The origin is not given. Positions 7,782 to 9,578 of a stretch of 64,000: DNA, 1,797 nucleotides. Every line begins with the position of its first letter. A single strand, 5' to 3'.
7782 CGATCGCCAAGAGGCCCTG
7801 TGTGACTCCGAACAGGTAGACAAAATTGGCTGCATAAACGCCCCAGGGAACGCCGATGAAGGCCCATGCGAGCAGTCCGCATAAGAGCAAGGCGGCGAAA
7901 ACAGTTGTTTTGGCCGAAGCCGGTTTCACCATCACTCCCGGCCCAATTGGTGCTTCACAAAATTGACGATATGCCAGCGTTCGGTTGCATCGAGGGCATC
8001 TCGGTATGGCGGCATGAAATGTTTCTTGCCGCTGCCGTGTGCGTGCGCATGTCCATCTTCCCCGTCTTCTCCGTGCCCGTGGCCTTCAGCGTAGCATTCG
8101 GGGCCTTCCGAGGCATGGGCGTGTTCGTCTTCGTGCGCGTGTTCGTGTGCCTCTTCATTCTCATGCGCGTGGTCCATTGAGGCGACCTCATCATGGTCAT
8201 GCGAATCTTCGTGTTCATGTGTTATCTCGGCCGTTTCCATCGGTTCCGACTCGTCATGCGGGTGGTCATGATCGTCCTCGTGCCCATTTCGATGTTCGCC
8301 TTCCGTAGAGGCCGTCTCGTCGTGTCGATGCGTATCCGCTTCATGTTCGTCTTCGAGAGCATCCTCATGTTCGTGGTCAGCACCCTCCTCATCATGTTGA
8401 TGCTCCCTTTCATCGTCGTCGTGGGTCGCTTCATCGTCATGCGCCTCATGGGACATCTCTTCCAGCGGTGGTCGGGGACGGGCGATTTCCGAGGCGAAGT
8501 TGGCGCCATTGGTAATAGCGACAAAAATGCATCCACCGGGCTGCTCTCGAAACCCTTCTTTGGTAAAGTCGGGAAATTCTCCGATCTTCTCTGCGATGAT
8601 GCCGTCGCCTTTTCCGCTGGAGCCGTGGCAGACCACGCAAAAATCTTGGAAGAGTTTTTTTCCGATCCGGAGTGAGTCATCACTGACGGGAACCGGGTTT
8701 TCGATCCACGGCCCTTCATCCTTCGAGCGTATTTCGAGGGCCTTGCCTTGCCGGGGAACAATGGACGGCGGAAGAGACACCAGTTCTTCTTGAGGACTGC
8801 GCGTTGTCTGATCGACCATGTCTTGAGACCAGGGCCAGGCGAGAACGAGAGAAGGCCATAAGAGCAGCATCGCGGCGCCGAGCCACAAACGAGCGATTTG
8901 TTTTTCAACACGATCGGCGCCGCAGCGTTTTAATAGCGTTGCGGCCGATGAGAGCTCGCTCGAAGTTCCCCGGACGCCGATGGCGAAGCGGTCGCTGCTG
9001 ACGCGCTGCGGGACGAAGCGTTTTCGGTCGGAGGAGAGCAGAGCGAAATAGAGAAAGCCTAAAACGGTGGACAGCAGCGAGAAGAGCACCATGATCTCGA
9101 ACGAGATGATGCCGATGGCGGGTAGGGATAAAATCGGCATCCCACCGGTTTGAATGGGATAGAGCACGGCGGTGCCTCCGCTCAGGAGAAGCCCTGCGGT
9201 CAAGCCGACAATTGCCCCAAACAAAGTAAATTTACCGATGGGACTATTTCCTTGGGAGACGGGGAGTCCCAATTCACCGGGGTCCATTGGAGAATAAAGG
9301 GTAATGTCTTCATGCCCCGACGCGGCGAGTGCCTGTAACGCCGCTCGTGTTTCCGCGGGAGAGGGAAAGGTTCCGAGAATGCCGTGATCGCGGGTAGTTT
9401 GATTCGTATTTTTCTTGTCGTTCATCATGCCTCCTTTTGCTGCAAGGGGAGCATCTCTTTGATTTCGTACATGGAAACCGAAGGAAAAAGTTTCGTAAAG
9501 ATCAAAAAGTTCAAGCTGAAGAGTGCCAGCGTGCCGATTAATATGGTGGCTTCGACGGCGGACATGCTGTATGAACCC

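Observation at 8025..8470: About 148-residue His/Asp/Glu-rich insertion inside the heme domain of a fused ActD-ActE cytochrome c of alternative complex III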

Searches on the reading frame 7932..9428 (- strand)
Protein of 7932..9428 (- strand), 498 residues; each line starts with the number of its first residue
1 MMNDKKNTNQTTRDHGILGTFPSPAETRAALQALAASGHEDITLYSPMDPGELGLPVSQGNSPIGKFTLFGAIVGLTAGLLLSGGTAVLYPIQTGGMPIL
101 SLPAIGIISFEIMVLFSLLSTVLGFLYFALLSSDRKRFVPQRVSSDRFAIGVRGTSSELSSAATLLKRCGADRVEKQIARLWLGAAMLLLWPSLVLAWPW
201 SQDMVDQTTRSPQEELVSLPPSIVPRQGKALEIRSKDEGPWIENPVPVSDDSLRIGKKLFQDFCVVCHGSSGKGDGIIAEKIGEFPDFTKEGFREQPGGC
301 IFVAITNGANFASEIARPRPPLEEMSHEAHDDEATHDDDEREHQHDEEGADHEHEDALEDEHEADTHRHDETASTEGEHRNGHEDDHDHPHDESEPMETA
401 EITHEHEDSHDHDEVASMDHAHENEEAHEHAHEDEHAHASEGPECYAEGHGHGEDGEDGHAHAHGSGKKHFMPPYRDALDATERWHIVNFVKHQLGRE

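Call 5: search_protein_families(library=pfam, proteins=[window:7932-9428:-], max_evalue=0.01)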
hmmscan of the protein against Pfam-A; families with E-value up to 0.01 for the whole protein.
window:7932-9428:- (498 aa): 3 families
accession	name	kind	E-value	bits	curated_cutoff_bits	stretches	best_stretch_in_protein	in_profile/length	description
PF11821.13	ActD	-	3.4e-28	98.9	25.7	1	16-175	2-169/170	Alternative complex III, ActD subunit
PF13442.11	Cytochrome_CBB3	-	1e-06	29.4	27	1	253-286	3-25/68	Cytochrome C oxidase, cbb3-type, subunit III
PF00034.26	Cytochrom_C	-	3e-06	28.9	21.3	1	256-285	4-27/90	Cytochrome c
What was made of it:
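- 8904..9383 (-): ActD domain (residues 16-175; two transmembrane helices at about 64-90 and 96-133). It matches PF11821, E 3.4e-28 (call 5).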

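Call 6: search_protein_families(library=ncbifam, proteins=[window:7932-9428:-], max_evalue=0.01)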
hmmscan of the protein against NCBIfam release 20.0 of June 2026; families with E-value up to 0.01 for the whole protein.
window:7932-9428:- (498 aa): 4 families
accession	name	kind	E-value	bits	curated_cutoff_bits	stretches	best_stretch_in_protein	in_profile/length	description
NF011054.0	PRK14486.1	equivalog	3.8e-05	23.3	447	1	243-310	205-264/294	putative bifunctional cbb3-type cytochrome c oxidase subunit II/cytochrome c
TIGR04494.1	c550_PedF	equivalog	0.0004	20.3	122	0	242-278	39-76/133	cytochrome c-550 PedF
NF033864.1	cytochrome579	equivalog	0.00091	19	280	1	243-310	39-110/179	cytochrome 579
NF050122.1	bc1_QcrC_actin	exception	0.0091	15.3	200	0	251-275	39-63/253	cytochrome bc1 complex diheme cytochrome c subunit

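Call 7: find_homologous_proteins(query=window:7932-9428:-, max_evalue=0.00001)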
Query window:7932-9428:- (498 aa): 10 proteins with E <= 0.00001 among 8000 candidates.
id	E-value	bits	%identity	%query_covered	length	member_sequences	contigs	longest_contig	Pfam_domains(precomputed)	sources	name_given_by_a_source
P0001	0.0e+0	1148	100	100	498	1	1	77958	PF11821.14,PF13442.12,PF00034.27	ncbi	ncbi:MAG: quinol:electron acceptor oxidoreductase subunit ActD [Nitrospiria bacterium]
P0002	4.9e-176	605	52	100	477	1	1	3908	PF11821.14,PF13442.12,PF00034.27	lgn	-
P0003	2.6e-145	504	48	96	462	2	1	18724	PF11821.14,PF00034.27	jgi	-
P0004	4.9e-137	476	54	83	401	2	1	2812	PF11821.14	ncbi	ncbi:MAG: quinol:electron acceptor oxidoreductase subunit ActD, partial [Nitrospiria bacterium]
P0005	3.5e-126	440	47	97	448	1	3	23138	PF11821.14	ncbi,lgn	-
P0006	9.0e-124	433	43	97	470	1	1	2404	PF11821.14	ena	-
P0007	2.6e-121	424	44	100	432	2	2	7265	PF11821.14,PF13442.12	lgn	-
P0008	4.6e-121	424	43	97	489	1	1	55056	PF11821.14,PF00034.27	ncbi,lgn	-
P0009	1.1e-119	419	41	99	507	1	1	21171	PF11821.14,PF00034.27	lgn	-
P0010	3.2e-15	74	35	20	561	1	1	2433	PF14495.12,PF13442.12,PF00034.27,PF14522.12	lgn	-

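Call 8: search_solved_structures(query=window:7932-9428:-, max_evalue=1, show_alignments=4)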
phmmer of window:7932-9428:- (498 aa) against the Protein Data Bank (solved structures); distinct sequences matched with E-value up to 1: 25.
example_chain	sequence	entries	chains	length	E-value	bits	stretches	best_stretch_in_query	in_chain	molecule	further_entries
8k9e_D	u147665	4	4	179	2.2e-08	37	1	15-134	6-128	Quinol:cytochrome c oxidoreductase membrane protein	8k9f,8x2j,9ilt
8k9e_E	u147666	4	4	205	7.6e-08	35.2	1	244-309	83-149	Cytochrome c domain-containing protein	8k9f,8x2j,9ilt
6f0k_D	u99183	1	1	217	4.3e-07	32.7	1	15-163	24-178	ActD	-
6h5l_B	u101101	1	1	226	5.3e-07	32.4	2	253-299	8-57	Conserved hypothetical cytochrome protein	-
9vr0_A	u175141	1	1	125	1.3e-05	27.8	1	243-280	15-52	Cytochrome c552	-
6lod_D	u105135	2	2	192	1.3e-05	27.7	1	15-133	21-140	Uncharacterized protein ActD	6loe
6f0k_E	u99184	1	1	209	2.7e-05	26.8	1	237-310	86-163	Quinol:cytochrome c oxidoreductase monoheme cytochrome subunit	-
3mk7_C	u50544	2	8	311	3.9e-05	26.2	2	250-275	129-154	Cytochrome c oxidase, cbb3-type, subunit P | Cbb3-type cytochrome c oxidase subunit CcoP1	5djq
8snh_G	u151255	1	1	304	5.3e-05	25.8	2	252-279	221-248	Cbb3-type cytochrome c oxidase subunit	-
6btm_E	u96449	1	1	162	0.00025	23.5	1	244-313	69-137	Alternative Complex III subunit E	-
8smr_G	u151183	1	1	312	0.0012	21.4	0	252-277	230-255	Cbb3-type cytochrome c oxidase subunit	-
6lod_E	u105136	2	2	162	0.0061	19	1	244-309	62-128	Cytochrome c domain-containing protein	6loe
5xdh_A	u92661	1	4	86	0.017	17.5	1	257-309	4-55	Putative cytochrome c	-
7vzg_C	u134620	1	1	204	0.027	16.9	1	237-311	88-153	Cytochrome c, mono-and diheme variants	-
1kv9_A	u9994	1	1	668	0.028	16.8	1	242-295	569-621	TYPE II QUINOHEMOPROTEIN ALCOHOL DEHYDROGENASE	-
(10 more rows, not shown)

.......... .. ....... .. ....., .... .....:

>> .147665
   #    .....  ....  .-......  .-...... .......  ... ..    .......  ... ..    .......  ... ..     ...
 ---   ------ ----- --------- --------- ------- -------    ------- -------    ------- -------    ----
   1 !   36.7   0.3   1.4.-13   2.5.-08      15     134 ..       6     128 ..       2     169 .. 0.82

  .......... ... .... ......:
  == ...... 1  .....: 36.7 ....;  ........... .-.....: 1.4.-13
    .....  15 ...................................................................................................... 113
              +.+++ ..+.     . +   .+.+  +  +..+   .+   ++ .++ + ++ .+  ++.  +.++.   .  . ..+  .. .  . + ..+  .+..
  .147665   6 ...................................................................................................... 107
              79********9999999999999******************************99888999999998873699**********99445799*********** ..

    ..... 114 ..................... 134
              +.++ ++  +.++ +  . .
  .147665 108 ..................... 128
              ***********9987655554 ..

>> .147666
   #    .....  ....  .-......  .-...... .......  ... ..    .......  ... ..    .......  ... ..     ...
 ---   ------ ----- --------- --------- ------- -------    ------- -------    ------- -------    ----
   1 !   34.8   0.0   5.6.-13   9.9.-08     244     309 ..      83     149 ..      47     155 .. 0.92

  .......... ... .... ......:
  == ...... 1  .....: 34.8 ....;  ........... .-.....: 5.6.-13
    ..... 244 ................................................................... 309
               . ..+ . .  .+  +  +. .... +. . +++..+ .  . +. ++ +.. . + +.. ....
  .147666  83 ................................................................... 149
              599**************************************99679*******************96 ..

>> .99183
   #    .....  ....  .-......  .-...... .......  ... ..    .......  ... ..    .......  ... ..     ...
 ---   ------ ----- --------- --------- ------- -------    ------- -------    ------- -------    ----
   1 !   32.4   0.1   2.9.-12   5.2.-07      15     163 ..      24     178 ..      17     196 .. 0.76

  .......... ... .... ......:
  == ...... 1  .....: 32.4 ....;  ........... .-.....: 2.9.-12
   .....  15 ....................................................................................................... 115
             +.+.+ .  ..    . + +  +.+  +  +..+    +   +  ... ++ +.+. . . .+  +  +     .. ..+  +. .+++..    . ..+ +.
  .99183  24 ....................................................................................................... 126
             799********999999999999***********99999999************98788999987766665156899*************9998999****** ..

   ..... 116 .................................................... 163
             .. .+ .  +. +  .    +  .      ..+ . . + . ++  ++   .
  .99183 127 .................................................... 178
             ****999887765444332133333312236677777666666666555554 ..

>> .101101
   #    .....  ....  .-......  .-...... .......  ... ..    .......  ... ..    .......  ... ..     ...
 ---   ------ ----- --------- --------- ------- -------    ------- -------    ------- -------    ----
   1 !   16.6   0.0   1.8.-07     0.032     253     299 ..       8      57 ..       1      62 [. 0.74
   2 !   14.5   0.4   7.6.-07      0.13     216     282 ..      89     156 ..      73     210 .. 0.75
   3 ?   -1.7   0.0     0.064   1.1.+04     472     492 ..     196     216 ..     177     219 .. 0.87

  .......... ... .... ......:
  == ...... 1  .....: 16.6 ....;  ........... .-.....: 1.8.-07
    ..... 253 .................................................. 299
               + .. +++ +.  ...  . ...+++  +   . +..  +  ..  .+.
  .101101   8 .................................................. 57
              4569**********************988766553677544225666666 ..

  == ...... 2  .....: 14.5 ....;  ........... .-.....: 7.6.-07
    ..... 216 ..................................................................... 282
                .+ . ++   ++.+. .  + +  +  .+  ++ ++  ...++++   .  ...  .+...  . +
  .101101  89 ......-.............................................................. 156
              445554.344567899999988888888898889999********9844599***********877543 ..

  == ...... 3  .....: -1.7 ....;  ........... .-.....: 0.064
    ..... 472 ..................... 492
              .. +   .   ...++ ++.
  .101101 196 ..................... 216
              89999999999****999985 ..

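Call 10: find_encoding_contigs(protein=P0001, flank=10000, max_places=3)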
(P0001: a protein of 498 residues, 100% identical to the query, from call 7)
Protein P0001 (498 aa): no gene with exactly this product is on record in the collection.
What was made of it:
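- Tried and rejected: The exact-sequence contig look-up for P0001 found nothing on record (call 10).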

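Call 16: find_related_loci(query=A1, collection=genome_contigs, flank=8000)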
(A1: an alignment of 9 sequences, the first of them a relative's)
Query A1 (498 aa) in genome_contigs; peptide patterns used: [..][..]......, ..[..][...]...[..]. (x = any residue, [..] = any of these).
150 stretches matched a pattern; 117 encode a relative of the query (tblastn E <= 1e-3); the best 80 are kept; 80 distinct loci.
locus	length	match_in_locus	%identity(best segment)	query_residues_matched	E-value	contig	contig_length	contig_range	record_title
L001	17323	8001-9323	47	17-497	2e-134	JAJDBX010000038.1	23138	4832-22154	MAG: Nitrospirota bacterium isolate OFTM336 OFTM336_37, whole genome shotgun sequence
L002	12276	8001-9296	44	1-497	5e-118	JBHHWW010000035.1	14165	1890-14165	MAG: Nitrospiria bacterium isolate D_3_bin.29 NODE_1698_length_14165_cov_6.801772, whole genome shotgun sequence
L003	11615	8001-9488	42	2-497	5e-117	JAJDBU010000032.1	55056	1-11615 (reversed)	MAG: Nitrospirota bacterium isolate OFTM244 OFTM244_31, whole genome shotgun sequence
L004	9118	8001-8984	42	17-361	7e-82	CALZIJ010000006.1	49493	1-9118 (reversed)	MAG: Nitrospiria bacterium isolate FO_M_Nitrospirota_01.1 genome assembly, contig: scaffold_357, whole genome shotgun se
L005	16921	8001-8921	32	17-309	2e-37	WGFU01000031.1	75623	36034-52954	MAG: Gammaproteobacteria bacterium isolate S146_98 k151_615257, whole genome shotgun sequence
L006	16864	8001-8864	31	40-318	5e-33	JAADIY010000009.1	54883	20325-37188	MAG: Gammaproteobacteria bacterium isolate M_MetaBat.81 contig-127_407, whole genome shotgun sequence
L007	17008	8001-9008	27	4-308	3e-26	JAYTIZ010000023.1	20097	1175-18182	MAG: Gammaproteobacteria bacterium isolate GFS_287 GFS_287_22, whole genome shotgun sequence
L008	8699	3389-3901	36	153-318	6e-26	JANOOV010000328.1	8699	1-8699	MAG: Gammaproteobacteria bacterium isolate VAR_43_metabat_102 VAR_43_k141_4375674, whole genome shotgun sequence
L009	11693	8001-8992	39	13-318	6e-24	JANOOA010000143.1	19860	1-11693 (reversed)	MAG: Gammaproteobacteria bacterium isolate VAR_43_metabat_261 VAR_43_k141_4149892, whole genome shotgun sequence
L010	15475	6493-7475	38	13-318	2e-34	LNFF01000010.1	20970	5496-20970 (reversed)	MAG: Gammaproteobacteria bacterium Ga0077554 Ga0077554_110.1, whole genome shotgun sequence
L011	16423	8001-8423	39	183-318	1e-23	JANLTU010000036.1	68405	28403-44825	MAG: Gammaproteobacteria bacterium isolate OTE_25_metabat_136 OTE_25_k141_16070, whole genome shotgun sequence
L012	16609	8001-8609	33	126-318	8e-24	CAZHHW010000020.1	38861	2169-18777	MAG TPA_asm: uncultured Gammaproteobacteria bacterium isolate SRP193066_co2_437 genome assembly, contig: NODE_489_length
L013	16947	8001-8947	40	13-318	1e-33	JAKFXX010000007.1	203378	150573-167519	MAG: Gammaproteobacteria bacterium isolate ND4_Bin_8 ND4_0000002, whole genome shotgun sequence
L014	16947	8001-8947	40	13-318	6e-34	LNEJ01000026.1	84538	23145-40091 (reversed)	MAG: Gammaproteobacteria bacterium Ga0074134 Ga0074134_124.1, whole genome shotgun sequence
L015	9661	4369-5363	37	13-318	2e-23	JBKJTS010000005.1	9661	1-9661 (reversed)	MAG: Gammaproteobacteria bacterium isolate ant_bin.633 k117_6380072, whole genome shotgun sequence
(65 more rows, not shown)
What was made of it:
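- The closest ActE relatives, which share the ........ motif, come from Gallionella, Sideroxydans and other Gammaproteobacteria (call 16).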

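Call 22: search_protein_representatives(alignment_id=A1)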
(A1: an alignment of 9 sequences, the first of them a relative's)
Query: 9 sequences, 459 profile positions. Proteins with E-value up to 0.001 (for the whole library): 6550; up to 1e-10: 751; up to 1e-30: 13. The best 150 are listed.
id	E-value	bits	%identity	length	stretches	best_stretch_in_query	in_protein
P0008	5.6e-228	773.8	-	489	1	1-459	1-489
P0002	5.4e-222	754.1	-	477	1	2-459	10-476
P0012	2.8e-56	207.7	-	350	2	2-299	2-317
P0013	1.3e-50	189.0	-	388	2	5-269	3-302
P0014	9.6e-43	163.1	-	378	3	7-167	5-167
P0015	1.1e-36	143.2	-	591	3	220-300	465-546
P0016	2.7e-36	141.9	-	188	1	4-169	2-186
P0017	3.4e-34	134.9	-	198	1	5-172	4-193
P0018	1.0e-33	133.4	-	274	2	79-299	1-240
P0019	1.4e-33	132.9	-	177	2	173-299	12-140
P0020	2.3e-33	132.2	-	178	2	166-300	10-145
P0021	2.2e-32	129.0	-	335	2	11-300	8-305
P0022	8.2e-31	123.8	-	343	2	5-299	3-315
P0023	7.3e-30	120.7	-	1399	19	239-274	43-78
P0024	1.1e-29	120.1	-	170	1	4-166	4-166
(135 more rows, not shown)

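Call 24: list_cluster_members(proteins=[P0001, P0002, P0003, P0004, P0005, P0006, P0007, P0008, P0009])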
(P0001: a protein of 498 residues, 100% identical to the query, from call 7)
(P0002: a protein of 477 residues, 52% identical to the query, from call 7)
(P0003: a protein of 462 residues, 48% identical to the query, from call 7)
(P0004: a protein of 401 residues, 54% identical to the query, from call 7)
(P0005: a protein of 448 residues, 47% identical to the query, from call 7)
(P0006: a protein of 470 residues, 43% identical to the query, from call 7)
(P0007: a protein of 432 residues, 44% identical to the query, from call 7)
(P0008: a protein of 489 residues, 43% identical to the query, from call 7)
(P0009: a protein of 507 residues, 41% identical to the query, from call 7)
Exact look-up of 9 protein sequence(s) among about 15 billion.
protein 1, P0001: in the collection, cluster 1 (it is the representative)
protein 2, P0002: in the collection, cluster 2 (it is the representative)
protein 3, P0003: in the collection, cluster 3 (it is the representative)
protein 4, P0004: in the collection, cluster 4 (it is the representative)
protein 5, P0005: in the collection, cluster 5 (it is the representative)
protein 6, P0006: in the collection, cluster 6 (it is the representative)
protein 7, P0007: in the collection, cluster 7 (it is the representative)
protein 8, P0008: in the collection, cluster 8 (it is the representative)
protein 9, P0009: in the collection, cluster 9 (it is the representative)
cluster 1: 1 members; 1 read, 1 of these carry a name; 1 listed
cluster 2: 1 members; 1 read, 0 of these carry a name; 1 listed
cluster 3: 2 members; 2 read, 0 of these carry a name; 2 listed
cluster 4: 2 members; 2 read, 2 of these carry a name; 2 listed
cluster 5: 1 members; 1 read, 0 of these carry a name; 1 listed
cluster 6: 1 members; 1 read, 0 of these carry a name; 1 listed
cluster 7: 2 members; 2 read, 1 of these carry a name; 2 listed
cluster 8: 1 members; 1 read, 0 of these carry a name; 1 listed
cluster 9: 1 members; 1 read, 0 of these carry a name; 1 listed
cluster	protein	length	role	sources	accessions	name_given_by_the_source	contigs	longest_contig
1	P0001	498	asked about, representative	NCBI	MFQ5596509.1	MAG: quinol:electron acceptor oxidoreductase subunit ActD [Nitrospiria bacterium]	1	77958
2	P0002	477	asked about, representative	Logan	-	-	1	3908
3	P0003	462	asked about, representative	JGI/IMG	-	-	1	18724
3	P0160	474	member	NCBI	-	-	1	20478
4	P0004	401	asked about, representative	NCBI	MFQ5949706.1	MAG: quinol:electron acceptor oxidoreductase subunit ActD, partial [Nitrospiria bacterium]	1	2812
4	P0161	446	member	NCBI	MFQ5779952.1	MAG: quinol:electron acceptor oxidoreductase subunit ActD [Nitrospiria bacterium]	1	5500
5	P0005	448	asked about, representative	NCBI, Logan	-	-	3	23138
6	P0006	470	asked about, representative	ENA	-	-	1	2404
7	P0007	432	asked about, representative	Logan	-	-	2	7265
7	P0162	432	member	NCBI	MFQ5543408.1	MAG: quinol:electron acceptor oxidoreductase subunit ActD [Nitrospiria bacterium]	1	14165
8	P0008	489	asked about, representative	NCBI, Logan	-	-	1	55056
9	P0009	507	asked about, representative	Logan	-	-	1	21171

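Call 35: predict_structure(alignment_id=A2)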
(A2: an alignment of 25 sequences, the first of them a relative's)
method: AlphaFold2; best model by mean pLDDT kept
length: 498 residues; sequences in the alignment: 25
mean_pLDDT: 66.5   pTM: 0.41
mean pLDDT of the five models: 66.5, 66.5, 66.4, 65.8, 65.6
residues with pLDDT >= 90: 128; 70-90: 119; 50-70: 56; < 50: 195
segments of 3 or more residues with pLDDT < 50: 1-13, 178-182, 198-229, 311-384, 390-411, 413-440, 449-466
pLDDT, mean of each block of 10 residues (from residue 1): 44 70 94 92 87 78 86 95 88 73 89 95 83 57 81 88 94 71 53 53 43 40 39 75 93 97 93 89 82 88 84 42 41 39 39 40 42 37 43 40 38 38 39 40 63 42 47 82 95 87
secondary structure, 60 per line:
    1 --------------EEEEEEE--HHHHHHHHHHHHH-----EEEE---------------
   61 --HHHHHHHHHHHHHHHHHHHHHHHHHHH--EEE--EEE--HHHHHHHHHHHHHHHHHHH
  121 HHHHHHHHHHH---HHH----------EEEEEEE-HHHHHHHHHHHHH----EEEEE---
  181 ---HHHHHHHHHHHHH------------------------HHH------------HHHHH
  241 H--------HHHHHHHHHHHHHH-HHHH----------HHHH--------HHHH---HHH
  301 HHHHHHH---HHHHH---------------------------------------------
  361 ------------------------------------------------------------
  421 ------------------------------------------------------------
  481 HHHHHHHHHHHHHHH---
elements in order: E15-21 H24-36 E42-45 H63-89 E92-94 E97-99 H102-131 E148-154 H156-168 E173-177 H184-196 H236-241 H250-263 H265-268 H279-282 H291-294 H298-307 H311-315 H481-495
